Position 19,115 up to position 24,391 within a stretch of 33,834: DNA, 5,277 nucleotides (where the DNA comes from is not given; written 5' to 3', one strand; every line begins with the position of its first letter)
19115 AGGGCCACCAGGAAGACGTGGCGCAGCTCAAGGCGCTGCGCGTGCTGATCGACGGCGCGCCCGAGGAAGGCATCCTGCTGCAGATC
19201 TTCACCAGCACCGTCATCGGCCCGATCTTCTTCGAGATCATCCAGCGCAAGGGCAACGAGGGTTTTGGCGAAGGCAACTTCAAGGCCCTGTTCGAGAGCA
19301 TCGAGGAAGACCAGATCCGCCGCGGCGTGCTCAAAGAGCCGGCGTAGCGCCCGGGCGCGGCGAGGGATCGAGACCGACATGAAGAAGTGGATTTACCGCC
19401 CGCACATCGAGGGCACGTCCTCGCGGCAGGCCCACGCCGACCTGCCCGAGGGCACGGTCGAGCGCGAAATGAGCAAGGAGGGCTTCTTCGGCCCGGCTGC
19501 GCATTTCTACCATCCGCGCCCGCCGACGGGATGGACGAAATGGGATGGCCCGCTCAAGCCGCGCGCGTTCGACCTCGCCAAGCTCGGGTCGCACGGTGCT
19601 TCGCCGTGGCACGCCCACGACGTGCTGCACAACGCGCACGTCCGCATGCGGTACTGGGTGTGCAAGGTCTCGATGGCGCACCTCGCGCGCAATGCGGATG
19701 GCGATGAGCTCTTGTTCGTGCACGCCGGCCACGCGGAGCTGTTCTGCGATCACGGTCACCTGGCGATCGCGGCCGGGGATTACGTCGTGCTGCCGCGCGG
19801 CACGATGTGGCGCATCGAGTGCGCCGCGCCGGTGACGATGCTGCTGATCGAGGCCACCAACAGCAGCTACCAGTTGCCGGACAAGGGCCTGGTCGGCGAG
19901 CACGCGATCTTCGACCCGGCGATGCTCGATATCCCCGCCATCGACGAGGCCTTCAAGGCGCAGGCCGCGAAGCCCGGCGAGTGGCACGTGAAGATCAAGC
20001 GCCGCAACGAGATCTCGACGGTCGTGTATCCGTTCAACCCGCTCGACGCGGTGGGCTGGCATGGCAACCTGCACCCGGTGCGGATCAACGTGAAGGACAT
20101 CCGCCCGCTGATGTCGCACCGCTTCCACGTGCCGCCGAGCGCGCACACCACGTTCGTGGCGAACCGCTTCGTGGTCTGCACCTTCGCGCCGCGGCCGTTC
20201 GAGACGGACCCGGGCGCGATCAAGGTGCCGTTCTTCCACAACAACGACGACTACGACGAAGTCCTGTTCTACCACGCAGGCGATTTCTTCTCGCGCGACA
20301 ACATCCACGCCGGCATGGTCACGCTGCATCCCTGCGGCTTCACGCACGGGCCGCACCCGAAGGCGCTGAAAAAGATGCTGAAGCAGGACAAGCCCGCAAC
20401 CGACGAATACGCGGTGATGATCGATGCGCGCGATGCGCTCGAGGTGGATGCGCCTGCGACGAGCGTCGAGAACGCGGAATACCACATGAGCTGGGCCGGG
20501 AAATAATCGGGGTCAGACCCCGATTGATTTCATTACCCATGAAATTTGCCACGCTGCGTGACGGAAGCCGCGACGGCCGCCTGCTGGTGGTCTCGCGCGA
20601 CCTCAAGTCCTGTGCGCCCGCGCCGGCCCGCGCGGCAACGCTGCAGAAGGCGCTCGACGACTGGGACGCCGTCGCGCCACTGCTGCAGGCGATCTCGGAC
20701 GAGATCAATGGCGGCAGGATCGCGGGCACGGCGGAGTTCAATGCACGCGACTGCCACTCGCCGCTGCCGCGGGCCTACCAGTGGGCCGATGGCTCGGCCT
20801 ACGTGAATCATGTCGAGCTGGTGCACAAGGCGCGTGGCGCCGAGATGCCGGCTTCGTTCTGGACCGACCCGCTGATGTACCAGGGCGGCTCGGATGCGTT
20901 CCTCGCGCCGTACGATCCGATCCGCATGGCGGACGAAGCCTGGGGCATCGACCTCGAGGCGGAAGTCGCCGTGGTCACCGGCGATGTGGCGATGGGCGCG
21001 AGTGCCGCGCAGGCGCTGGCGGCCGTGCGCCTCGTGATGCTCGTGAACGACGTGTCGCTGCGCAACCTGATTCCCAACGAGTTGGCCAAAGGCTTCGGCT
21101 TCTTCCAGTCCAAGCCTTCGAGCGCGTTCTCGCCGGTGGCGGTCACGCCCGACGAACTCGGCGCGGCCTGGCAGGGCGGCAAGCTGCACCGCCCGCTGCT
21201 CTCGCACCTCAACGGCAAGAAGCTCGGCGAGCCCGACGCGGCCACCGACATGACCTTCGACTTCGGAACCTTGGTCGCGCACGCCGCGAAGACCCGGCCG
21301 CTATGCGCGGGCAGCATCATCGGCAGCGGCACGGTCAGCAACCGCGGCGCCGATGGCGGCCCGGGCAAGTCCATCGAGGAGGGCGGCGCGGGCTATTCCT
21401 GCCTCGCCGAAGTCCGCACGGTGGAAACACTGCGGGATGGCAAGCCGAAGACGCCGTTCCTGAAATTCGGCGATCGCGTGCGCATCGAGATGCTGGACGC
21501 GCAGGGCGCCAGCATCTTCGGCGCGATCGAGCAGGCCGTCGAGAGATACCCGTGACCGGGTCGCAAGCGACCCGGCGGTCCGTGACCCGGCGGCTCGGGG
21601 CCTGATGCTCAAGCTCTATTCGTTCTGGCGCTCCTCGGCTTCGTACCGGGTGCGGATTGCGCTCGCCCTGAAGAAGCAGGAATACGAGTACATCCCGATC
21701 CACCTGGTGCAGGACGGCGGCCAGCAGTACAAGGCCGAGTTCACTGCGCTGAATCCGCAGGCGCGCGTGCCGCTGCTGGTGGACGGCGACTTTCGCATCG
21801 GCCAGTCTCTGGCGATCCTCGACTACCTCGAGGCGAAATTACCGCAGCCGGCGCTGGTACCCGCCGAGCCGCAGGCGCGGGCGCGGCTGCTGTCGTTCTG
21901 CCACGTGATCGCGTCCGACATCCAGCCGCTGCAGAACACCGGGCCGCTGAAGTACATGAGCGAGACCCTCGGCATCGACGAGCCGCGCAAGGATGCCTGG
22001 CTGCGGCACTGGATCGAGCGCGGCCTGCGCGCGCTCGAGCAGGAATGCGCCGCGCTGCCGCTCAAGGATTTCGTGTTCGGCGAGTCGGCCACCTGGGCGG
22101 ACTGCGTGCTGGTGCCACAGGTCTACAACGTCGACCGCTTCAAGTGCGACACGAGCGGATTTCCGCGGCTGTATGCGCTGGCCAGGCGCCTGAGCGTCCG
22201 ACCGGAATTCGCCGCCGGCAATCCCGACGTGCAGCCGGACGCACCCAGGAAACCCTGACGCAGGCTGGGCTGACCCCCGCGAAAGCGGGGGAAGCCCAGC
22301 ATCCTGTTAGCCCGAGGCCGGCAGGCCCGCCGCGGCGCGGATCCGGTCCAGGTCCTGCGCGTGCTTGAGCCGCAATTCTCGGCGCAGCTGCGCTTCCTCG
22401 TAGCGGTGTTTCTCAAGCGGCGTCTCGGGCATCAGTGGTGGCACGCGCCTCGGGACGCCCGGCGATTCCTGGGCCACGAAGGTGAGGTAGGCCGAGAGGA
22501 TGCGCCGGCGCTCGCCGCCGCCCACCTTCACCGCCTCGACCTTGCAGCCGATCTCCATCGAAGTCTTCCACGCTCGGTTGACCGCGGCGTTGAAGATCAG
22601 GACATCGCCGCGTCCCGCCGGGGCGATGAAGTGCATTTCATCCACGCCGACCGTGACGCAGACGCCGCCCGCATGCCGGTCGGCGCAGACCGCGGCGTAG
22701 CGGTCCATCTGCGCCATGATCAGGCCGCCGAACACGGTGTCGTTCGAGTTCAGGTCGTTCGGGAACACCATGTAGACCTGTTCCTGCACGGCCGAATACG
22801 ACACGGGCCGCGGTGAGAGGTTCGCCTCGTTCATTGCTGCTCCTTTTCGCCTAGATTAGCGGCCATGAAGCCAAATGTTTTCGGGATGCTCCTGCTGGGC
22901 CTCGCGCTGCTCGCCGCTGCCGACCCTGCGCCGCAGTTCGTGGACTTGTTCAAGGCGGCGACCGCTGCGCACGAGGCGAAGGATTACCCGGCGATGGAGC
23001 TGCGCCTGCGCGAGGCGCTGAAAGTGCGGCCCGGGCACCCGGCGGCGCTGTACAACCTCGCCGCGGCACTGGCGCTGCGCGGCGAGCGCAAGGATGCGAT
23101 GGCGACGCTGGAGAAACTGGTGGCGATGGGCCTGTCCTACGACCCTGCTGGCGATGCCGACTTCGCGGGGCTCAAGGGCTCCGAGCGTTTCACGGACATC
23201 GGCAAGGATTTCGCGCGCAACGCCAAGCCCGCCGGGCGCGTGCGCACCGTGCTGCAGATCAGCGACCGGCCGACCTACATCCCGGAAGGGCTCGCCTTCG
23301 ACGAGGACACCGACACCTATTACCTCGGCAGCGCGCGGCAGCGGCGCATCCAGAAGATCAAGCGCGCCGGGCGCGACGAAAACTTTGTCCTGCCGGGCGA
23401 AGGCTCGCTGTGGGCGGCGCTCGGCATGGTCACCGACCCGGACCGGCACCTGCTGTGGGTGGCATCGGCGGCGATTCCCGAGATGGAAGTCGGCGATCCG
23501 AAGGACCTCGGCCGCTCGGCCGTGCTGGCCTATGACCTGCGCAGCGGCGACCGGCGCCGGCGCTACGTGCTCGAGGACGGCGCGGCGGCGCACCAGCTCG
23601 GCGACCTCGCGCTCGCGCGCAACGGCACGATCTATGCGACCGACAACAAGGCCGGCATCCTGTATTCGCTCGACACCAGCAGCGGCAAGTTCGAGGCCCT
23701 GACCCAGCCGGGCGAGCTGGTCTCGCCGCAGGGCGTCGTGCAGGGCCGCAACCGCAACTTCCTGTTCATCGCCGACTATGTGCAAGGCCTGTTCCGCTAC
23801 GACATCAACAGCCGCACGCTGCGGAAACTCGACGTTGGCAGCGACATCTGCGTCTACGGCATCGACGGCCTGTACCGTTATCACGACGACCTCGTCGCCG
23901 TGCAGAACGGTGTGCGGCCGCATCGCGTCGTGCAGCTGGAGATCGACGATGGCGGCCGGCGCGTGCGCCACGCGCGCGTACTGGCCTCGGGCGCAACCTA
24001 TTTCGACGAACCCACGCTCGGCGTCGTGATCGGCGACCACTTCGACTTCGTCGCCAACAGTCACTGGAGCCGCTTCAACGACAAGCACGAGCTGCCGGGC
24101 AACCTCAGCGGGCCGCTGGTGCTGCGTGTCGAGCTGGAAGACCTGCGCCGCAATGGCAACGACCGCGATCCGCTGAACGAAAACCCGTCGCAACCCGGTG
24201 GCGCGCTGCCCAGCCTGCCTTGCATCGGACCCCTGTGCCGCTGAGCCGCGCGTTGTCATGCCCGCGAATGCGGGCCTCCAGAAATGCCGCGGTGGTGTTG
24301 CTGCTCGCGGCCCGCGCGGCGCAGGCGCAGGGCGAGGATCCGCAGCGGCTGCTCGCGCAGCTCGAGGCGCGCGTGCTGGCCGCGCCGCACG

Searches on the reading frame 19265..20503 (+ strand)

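Call 18: search_protein_families(library=pfam, proteins=[window:19265-20503:+], max_evalue=0.001)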
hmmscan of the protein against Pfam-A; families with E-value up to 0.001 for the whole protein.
window:19265-20503:+ (413 aa): 1 family
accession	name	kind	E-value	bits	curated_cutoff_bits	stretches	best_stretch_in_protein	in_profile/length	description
PF20510.4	HgmA_N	-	4e-19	69.4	20.2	1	119-273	118-270/273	Homogentisate 1,2-dioxygenase N-terminal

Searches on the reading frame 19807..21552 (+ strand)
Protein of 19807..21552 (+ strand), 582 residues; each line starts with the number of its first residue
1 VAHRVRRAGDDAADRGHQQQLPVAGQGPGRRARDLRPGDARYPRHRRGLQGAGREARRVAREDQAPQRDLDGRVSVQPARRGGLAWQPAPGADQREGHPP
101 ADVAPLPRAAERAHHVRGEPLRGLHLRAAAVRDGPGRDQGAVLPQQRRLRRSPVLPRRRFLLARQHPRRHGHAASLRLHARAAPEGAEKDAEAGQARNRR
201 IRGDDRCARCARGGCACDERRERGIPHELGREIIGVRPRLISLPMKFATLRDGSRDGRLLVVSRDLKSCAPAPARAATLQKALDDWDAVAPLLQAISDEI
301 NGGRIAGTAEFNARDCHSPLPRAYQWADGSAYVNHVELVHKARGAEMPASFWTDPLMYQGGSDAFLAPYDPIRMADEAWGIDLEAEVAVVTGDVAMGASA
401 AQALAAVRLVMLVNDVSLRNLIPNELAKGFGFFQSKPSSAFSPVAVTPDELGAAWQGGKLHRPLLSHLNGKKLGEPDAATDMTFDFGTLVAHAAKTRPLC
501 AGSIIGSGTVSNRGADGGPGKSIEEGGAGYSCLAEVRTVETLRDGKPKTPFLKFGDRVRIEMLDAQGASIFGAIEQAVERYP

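Call 81: search_protein_families(library=pfam, proteins=[window:19807-21552:+], max_evalue=0.001)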
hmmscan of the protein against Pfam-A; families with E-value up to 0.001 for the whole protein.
window:19807-21552:+ (582 aa): 2 families
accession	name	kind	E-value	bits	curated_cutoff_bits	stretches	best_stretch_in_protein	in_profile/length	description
PF01557.24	FAA_hydrolase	-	3.5e-36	125.3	23.9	1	326-578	3-213/214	Fumarylacetoacetate (FAA) hydrolase C-terminal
PF18288.6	FAA_hydro_N_2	-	1.1e-25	90.3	25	1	245-322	1-78/78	Fumarylacetoacetase N-terminal domain 2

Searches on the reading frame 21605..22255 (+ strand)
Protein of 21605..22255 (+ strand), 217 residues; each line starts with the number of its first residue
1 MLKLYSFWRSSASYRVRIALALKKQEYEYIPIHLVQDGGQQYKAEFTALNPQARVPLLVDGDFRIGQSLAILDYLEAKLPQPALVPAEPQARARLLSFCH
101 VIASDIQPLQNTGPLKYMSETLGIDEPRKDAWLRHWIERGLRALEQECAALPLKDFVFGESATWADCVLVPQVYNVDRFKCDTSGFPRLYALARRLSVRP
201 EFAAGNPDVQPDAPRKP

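Call 19: search_protein_families(library=pfam, proteins=[window:21605-22255:+], max_evalue=0.001)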
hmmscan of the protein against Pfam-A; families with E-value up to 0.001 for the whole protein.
window:21605-22255:+ (217 aa): 5 families
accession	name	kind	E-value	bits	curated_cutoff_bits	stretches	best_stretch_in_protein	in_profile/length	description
PF02798.26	GST_N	-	3.3e-16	59.8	20.9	1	2-76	3-75/76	Glutathione S-transferase, N-terminal domain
PF13417.12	GST_N_3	-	7.1e-14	52.3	22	1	4-82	1-74/75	Glutathione S-transferase, N-terminal domain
PF13409.12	GST_N_2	-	2e-12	48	25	1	10-77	2-69/70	Glutathione S-transferase, N-terminal domain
PF13410.11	GST_C_2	-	1.1e-06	29.1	24.9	1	137-179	11-50/69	Glutathione S-transferase, C-terminal domain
PF00043.30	GST_C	-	6.5e-06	26.7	20.7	1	141-200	32-93/93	Glutathione S-transferase, C-terminal domain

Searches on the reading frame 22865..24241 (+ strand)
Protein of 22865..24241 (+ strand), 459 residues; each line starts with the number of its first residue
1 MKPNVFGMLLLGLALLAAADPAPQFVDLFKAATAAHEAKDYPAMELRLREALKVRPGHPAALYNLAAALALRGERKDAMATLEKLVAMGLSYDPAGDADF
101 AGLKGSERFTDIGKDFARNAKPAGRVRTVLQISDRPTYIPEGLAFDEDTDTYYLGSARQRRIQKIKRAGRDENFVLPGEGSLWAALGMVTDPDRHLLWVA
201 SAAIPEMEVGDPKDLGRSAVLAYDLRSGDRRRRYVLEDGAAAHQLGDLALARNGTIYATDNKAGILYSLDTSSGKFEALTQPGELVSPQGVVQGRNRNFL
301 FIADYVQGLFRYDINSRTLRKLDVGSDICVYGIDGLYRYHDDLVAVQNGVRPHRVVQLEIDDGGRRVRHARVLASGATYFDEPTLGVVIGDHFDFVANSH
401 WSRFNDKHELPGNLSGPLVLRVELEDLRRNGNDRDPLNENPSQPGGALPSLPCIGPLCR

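Call 19: search_protein_families(library=pfam, proteins=[window:22865-24241:+], max_evalue=0.001)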
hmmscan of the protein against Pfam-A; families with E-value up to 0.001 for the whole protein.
window:22865-24241:+ (459 aa): 1 family
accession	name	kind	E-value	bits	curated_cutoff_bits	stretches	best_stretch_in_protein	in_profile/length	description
PF14559.12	TPR_19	-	2.3e-05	25.1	25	1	45-87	11-53/68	Tetratricopeptide repeat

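Call 76: search_protein_families(library=pfam, proteins=[window:22865-24241:+], max_evalue=0.001)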
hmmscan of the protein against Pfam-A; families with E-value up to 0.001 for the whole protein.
window:22865-24241:+ (459 aa): 1 family
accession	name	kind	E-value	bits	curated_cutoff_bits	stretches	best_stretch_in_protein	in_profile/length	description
PF14559.12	TPR_19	-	2.3e-05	25.1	25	1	45-87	11-53/68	Tetratricopeptide repeat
